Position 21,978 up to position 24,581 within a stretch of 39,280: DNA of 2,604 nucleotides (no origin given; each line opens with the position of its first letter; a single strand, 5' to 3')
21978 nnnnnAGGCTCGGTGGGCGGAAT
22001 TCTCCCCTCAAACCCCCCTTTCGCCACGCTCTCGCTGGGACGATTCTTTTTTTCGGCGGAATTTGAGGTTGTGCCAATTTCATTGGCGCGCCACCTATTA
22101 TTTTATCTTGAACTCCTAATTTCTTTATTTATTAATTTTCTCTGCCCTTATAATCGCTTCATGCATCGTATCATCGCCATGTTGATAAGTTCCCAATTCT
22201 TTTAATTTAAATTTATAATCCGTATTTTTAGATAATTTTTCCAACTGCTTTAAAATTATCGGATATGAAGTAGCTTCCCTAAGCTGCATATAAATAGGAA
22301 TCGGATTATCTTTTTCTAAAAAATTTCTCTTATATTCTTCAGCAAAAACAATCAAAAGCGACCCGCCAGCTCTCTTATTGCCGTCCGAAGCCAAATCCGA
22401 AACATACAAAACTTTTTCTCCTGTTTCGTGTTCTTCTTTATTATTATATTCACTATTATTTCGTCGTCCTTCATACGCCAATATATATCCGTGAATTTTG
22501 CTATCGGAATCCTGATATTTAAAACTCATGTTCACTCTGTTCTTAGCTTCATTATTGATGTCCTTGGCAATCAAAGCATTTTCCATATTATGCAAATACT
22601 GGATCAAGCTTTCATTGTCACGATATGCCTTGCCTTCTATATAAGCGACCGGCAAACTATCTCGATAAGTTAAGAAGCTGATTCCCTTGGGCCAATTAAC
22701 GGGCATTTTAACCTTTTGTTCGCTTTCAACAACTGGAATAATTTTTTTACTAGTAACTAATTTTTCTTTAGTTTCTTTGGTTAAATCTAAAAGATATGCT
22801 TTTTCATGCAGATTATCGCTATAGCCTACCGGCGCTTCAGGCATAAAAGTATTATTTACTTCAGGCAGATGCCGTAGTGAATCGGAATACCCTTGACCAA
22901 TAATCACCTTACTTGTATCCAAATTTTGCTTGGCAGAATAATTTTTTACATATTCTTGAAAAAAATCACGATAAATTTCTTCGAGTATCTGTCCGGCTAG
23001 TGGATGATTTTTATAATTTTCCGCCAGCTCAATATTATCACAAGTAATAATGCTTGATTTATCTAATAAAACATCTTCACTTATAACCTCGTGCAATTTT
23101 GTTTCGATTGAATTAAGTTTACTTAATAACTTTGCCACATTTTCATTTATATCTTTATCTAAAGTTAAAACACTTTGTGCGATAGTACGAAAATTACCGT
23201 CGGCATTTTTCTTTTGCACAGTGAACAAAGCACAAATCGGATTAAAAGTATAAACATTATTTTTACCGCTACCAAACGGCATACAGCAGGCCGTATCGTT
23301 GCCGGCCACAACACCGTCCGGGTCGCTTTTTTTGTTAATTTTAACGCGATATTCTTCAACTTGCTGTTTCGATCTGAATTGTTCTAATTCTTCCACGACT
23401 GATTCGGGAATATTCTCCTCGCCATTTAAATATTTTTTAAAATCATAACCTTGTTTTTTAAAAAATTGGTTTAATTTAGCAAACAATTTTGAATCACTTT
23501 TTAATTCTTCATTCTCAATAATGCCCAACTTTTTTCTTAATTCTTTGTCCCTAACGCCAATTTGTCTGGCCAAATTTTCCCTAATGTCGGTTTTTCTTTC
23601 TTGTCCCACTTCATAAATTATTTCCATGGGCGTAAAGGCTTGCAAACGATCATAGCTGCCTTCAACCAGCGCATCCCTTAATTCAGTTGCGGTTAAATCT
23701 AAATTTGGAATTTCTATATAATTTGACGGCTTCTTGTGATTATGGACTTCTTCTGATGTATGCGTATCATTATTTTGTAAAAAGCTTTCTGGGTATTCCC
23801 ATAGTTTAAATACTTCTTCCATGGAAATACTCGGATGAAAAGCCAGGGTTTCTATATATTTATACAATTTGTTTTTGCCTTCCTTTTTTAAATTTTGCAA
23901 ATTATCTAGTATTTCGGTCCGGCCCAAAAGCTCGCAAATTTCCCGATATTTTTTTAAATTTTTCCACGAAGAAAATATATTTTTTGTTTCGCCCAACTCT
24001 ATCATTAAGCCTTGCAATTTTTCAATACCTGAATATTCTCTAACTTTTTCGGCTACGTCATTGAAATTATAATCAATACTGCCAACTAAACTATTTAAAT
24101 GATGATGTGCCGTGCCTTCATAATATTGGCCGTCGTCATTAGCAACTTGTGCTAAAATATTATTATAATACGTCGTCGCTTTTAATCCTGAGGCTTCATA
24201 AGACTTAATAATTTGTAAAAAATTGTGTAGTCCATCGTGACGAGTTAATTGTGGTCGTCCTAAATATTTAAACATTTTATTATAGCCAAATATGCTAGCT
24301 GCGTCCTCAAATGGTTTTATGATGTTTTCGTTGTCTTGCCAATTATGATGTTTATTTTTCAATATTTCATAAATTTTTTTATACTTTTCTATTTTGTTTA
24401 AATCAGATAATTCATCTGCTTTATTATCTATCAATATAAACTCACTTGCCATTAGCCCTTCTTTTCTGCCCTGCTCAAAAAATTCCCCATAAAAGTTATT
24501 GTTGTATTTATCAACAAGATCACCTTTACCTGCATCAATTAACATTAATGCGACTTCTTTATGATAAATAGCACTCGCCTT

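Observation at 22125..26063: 1312-aa giant protein: about 14 tandem helical repeats plus unassigned Cys-motif and GNAT-like domains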

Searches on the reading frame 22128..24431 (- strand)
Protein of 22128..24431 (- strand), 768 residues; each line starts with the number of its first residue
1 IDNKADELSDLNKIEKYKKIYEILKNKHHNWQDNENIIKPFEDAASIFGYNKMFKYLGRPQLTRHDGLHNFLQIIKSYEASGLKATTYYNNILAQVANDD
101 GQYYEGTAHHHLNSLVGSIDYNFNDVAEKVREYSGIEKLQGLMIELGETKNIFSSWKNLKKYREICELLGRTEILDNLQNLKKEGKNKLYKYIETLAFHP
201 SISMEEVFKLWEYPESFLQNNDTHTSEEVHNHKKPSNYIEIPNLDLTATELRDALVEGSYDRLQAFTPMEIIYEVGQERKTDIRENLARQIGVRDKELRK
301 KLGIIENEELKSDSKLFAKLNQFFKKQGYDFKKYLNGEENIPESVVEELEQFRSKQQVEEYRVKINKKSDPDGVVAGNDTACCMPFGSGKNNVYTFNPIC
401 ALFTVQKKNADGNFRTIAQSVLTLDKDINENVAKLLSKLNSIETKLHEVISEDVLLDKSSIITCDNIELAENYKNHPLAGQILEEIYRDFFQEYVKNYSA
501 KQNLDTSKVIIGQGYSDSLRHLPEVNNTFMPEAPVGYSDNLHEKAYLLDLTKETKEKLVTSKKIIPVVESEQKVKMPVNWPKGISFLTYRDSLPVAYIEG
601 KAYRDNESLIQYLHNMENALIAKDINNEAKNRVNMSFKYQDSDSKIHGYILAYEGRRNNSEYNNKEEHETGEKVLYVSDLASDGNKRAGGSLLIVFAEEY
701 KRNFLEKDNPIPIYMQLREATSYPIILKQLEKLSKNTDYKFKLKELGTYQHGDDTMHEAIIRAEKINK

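Call 23: predict_structure(alignment_id=A2)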
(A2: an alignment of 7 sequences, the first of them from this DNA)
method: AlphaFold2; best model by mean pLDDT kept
length: 768 residues; sequences in the alignment: 7
mean_pLDDT: 75.9   pTM: 0.69
mean pLDDT of the five models: 75.9, 72.8, 69.6, 68.7, 63.6
residues with pLDDT >= 90: 84; 70-90: 465; 50-70: 159; < 50: 60
segments of 3 or more residues with pLDDT < 50: 220-242, 379-385, 387-391, 534-540, 570-573, 606-608, 660-669
pLDDT, mean of each block of 10 residues (from residue 1): 72 86 84 83 90 80 62 87 91 83 65 83 91 90 87 88 89 89 87 83 77 70 33 40 67 83 84 79 85 85 80 87 91 88 85 78 88 62 45 63 83 77 74 69 55 56 61 74 89 88 82 67 81 49 79 71 72 56 82 66 51 62 77 83 77 72 38 77 66 88 89 84 81 84 85 76 82
secondary structure, 60 per line:
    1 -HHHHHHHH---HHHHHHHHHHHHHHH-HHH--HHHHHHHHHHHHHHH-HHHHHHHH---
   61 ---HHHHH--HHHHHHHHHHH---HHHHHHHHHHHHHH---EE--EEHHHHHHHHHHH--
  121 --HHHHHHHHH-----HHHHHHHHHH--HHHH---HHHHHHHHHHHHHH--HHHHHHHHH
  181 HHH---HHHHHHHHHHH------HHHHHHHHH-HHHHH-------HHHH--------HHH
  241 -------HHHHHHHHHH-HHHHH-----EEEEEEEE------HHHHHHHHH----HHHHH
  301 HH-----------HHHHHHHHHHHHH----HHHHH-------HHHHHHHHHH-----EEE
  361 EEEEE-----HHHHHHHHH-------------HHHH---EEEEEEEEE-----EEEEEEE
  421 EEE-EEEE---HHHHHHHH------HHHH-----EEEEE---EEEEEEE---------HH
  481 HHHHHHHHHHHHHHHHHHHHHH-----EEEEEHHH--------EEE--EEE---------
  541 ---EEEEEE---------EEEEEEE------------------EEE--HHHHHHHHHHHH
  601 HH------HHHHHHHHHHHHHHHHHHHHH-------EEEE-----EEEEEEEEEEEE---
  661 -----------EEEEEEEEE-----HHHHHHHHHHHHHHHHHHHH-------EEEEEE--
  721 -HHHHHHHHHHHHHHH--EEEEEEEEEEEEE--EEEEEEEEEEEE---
elements in order (helices of 4 or more, strands of 3 or more residues): H2-9 H13-27 H34-48 H50-57 H64-68 H71-81 H85-98 H108-118 H123-131 H137-146 H149-152 H156-169 H172-183 H187-197 H204-212 H214-218 H226-229 H248-257 H259-263 E269-276 H283-291 H296-302 H314-326 H331-335 H343-352 E358-365 H371-379 H393-396 E400-408 E414-423 E425-428 H432-439 H446-449 E455-459 E463-469 H479-502 E508-512 E524-526 E529-531 E544-549 E559-565 E584-586 H589-602 H609-629 E637-640 E646-657 E672-680 H686-705 E713-718 H722-736 E739-751 E754-765
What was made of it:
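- On GNAT superfamily (fold level): GNAT-2 has the full topology in the model (call 23).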

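Call 27: fold_search(model_id=the predicted structure, library=pdb)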
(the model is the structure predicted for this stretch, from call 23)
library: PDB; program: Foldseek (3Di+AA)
matches with E <= 10: 286; with E <= 0.001: 0
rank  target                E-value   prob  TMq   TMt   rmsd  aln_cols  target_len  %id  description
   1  9fpz_2                1.5e-03  1.00  0.15  0.53   5.8       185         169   17  Human NatA-MAP2 80S ribosome complex (released 2024-07-03)
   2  6c95_B                2.3e-03  1.00  0.14  0.50   6.4       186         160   14  The Human NatA (Naa10/Naa15) amino-terminal acetyltransferase complex bound to HYPK (released 2018-06-06)
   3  3qb8_A                2.3e-03  1.00  0.14  0.45   8.9       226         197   15  Paramecium Chlorella Bursaria Virus1 Putative ORF A654L is a Polyamine Acetyltransferase (released 2012-01-25)
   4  9f1c_DC               2.9e-03  1.00  0.15  0.52   6.3       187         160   14  Mammalian quaternary complex of a translating 80S ribosome, NAC, MetAP1 and NatA/E (released 2024-08-21)
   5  9gj6_C                2.9e-03  1.00  0.14  0.45   6.8       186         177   13  Human 80S ribosome in complex with NatA in proximal and distal position (released 2026-02-18)
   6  4kvx_A                3.0e-03  1.00  0.14  0.54   6.1       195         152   12  Crystal structure of Naa10 (Ard1) bound to AcCoA (released 2013-07-31)
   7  9f1b_DC               4.1e-03  1.00  0.15  0.50   6.3       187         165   13  Mammalian ternary complex of a translating 80S ribosome, NAC and NatA/E (released 2024-08-21)
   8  3d3s_A                5.4e-03  1.00  0.15  0.56   5.7       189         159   13  Crystal structure of L-2,4-diaminobutyric acid acetyltransferase from Bordetella parapertussis (released 2008-07-15)
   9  9gj6_A                6.5e-03  1.00  0.14  0.47   5.8       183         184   15  Human 80S ribosome in complex with NatA in proximal and distal position (released 2026-02-18)
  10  8wme_A                6.8e-03  1.00  0.15  0.45   6.8       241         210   14  Crystal Structure of Drosophila melanogaster D46A Dopamine N-Acetyltransferase (released 2024-10-02)
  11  2qec                  8.5e-03  1.00  0.13  0.41   8.4       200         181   13  Crystal structure of histone acetyltransferase HPA2 and related acetyltransferase (NP_600742.1) from Corynebacterium glu (released 2007-07-10)
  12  9qqb_XB               1.0e-02  1.00  0.11  0.41   5.5       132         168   19  Quaternary complex of a translating ribosome, NAC, NMT1, and NatA (released 2025-07-16)
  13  8wmb                  1.0e-02  1.00  0.15  0.45   7.4       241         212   14  Crystal Structure of Drosophila melanogaster D46A Dopamine N-Acetyltransferase in Complex with Acetyl-CoA (released 2024-10-02)
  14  1yvo_B                1.1e-02  1.00  0.15  0.51   5.7       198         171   10  hypothetical acetyltransferase from P.aeruginosa PA01 (released 2005-03-29)
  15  6sjy_C                1.2e-02  1.00  0.16  0.59   5.4       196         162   14  Diaminobutyrate acetyltransferase EctA from Paenibacillus lautus in complex with its product ADABA (released 2020-01-29)
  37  3n7z_D                6.1e-02  0.72  0.13  0.24  15.0       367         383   10  Crystal structure of acetyltransferase from Bacillus anthracis (released 2010-06-16)
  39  7q3a_A                6.4e-02  0.60  0.13  0.25  19.6       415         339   12  Crystal structure of MAB_4324 a tandem repeat GNAT from Mycobacterium abscessus (released 2022-05-04)
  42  3n7z_B                8.4e-02  0.63  0.13  0.24  15.2       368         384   10  Crystal structure of acetyltransferase from Bacillus anthracis (released 2010-06-16)
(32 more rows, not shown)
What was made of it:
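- Checked: The C-terminal beta-alpha domain with KRAGGS is a GNAT fold in the AlphaFold model (calls 23, 27).
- It also matches tandem GNATs more weakly: NMT, MAB_4324 and 3n7z (calls 23, 27).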

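Call 32: search_protein_representatives(alignment_id=A2)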
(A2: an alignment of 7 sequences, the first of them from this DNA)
Query: 7 sequences, 763 profile positions. Proteins with E-value up to 0.001 (for the whole library): 578; up to 1e-10: 485; up to 1e-30: 352. The best 150 are listed.
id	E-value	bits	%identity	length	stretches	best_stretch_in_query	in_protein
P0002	0.0e+00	1315.8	-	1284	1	3-761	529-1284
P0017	0.0e+00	1192.7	-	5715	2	8-760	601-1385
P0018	0.0e+00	1120.4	-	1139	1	9-759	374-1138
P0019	0.0e+00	1115.7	-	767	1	9-761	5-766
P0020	0.0e+00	1113.8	-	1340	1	8-762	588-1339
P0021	0.0e+00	1070.3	-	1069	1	7-760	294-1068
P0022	0.0e+00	1069.1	-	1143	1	4-761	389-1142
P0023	0.0e+00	1067.8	-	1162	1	12-760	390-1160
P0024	0.0e+00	1052.9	-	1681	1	12-762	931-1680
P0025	0.0e+00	1043.4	-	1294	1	9-760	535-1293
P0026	0.0e+00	1042.6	-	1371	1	13-759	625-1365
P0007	0.0e+00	1040.8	-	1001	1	2-762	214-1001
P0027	0.0e+00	1038.7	-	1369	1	8-760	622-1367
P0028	0.0e+00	1033.5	-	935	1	9-761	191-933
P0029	0.0e+00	1031.6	-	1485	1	11-759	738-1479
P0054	5.0e-275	931.0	-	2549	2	11-761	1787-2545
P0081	3.6e-253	858.7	-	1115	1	11-760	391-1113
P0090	1.8e-244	830.0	-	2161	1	15-760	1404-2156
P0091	2.8e-244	829.3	-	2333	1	12-762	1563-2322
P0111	2.4e-226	770.0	-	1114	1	4-758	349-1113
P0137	6.7e-201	685.9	-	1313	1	3-763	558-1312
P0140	7.9e-200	682.3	-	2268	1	8-761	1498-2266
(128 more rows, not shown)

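Call 33: find_homologous_proteins(query=A2, max_evalue=0.00001)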
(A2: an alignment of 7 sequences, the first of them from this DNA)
Query A2 (7 sequences) (768 aa, profile of the alignment): 239 proteins with E <= 0.00001 among 8000 candidates; the best 120 are listed.
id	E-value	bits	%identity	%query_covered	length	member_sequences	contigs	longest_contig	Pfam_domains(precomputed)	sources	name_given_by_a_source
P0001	0.0e+0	1332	100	100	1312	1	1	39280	-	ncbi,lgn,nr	ncbi:hypothetical protein JW698_01025 [Candidatus Wolfebacteria bacterium]|nr:hypothetical protein [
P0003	0.0e+0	1332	80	97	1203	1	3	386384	-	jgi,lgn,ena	-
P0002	0.0e+0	1316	68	97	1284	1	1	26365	-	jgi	-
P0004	0.0e+0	1272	59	97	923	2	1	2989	-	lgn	-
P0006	0.0e+0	1146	44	98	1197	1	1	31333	-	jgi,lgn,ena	-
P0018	0.0e+0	1120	55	97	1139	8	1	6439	-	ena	-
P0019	0.0e+0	1116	53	98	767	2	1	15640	-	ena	-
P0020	0.0e+0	1114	52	99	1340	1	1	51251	-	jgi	jgi:hypothetical protein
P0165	0.0e+0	1106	54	97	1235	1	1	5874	-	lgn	-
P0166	0.0e+0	1075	53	96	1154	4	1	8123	-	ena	-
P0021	0.0e+0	1070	54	99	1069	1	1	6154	-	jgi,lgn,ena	-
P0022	0.0e+0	1069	49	99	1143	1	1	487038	-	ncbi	ncbi:MAG: hypothetical protein ACKKL5_01975 [Candidatus Komeilibacteria bacterium]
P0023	0.0e+0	1068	52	97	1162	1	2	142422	-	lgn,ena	-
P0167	0.0e+0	1061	52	98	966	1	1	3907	-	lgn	-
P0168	0.0e+0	1056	44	96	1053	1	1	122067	-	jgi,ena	-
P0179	0.0e+0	1027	53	99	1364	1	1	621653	-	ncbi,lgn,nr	ncbi:MAG: hypothetical protein NTY12_02300 [Candidatus Falkowbacteria bacterium]|nr:hypothetical pro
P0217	6.9e-249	846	45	97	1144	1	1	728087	PF07527.19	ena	-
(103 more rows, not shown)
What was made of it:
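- Many members lie on short contigs, as hard-to-assemble variable genes do (call 33).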

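Call 54: find_encoding_contigs(protein=P0179, flank=8000, max_places=2)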
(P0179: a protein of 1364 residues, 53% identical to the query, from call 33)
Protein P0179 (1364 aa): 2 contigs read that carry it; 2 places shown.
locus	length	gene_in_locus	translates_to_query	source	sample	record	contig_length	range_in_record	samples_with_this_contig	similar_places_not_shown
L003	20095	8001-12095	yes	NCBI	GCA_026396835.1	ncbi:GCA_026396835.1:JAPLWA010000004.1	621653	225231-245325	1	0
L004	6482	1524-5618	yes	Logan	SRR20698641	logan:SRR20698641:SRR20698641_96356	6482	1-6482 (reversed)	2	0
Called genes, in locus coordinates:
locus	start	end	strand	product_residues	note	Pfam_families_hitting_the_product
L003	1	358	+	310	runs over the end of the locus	PF02424:ApbE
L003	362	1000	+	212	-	PF01794:Ferric_reduct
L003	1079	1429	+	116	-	PF07885:Ion_trans_2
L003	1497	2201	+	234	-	PF02660:G3P_acyltransf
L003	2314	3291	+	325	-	PF01594:AI-2E_transport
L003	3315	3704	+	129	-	PF04138:GtrA_DPMS_TM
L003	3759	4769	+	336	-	PF13177:DNA_pol3_delta2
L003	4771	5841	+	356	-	PF14870:PSII_BNR (faint), PF25852:DUF6242_C (faint), PF15902:Sortilin-Vps10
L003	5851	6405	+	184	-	PF01765:RRF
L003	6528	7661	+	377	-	PF02163:Peptidase_M50, PF00595:PDZ (weak), PF13180:PDZ_2 (weak), PF17820:PDZ_6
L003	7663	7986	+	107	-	PF02482:Ribosomal_S30AE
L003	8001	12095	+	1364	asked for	-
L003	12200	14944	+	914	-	PF07517:SecA_DEAD, PF01043:SecA_PP_bind, PF21090:P-loop_SecA, PF07516:SecA_SW, PF02810:SEC-C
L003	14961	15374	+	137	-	PF00293:NUDIX, PF14815:NUDIX_4 (weak)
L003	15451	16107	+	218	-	-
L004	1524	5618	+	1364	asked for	-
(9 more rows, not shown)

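Call 56: find_encoding_contigs(protein=P0217, flank=10000, max_places=1)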
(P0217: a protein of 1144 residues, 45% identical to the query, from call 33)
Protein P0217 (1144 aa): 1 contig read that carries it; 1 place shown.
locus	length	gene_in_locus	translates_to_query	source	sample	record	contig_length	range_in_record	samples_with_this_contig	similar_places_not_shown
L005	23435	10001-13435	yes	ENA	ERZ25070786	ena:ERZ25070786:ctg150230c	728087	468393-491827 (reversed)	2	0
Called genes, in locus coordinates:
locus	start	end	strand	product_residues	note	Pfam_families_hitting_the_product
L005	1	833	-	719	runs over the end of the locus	PF01751:Toprim, PF01131:Topoisom_bac, PF01396:Zn_ribbon_Top1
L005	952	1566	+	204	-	-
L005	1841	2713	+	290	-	-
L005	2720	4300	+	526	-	PF02463:SMC_N (faint), PF03193:RsgA_GTPase (faint), PF13175:AAA_15 (faint), PF13476:AAA_23 (faint), PF13555:AAA_29 (faint), PF00005:ABC_tran, PF01926:MMR_HSR1 (faint), PF00005:ABC_tran, +1 more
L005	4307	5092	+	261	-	PF02673:BacA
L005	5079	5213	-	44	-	-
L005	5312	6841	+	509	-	PF11074:DUF2779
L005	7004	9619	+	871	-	-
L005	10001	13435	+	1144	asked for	PF07527:Hairy_orange (faint)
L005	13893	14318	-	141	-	-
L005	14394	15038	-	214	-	-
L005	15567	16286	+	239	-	PF01409:tRNA-synt_2d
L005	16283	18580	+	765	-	PF03483:B3_4, PF00877:NLPC_P60, PF03484:B5, PF03147:FDX-ACB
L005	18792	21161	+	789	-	PF00932:LTD (weak)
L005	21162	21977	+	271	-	-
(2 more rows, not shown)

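Call 57: find_encoding_contigs(protein=P0022, flank=8000, max_places=1)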
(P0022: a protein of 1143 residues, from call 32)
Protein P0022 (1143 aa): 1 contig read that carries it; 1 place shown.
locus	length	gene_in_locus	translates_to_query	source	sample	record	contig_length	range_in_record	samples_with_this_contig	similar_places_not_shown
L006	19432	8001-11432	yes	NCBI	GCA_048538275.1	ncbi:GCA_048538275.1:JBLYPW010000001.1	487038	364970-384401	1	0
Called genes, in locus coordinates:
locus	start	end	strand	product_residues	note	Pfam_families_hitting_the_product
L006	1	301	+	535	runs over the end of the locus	PF03023:MurJ, PF13440:Polysacc_synt_3, PF01554:MatE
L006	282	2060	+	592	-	PF00009:GTP_EFTU, PF00071:Ras (weak), PF01926:MMR_HSR1 (weak), PF03144:GTP_EFTU_D2, PF00679:EFG_C, PF06421:LepA_C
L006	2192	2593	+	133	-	PF04977:DivIC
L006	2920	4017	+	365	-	PF03330:DPBB_1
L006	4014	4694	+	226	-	PF00005:ABC_tran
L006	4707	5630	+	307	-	PF18075:FtsX_ECD, PF02687:FtsX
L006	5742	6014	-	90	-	PF01016:Ribosomal_L27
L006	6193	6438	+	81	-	PF01106:NifU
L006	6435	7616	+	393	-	PF00266:Aminotran_5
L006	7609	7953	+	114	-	-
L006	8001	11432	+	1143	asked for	-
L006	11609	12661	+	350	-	PF10555:MraY_sig1 (faint), PF00953:Glycos_transf_4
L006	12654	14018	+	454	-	PF21799:MurD-like_N, PF08245:Mur_ligase_M, PF02875:Mur_ligase_C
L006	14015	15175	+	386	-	PF01098:FTSW_RODA_SPOVE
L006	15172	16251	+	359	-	PF03033:Glyco_transf_28, PF04101:Glyco_tran_28_C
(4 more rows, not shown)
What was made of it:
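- One homologue sits directly upstream of MraY-MurD-FtsW-MurG-MurC-MurB (call 57).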
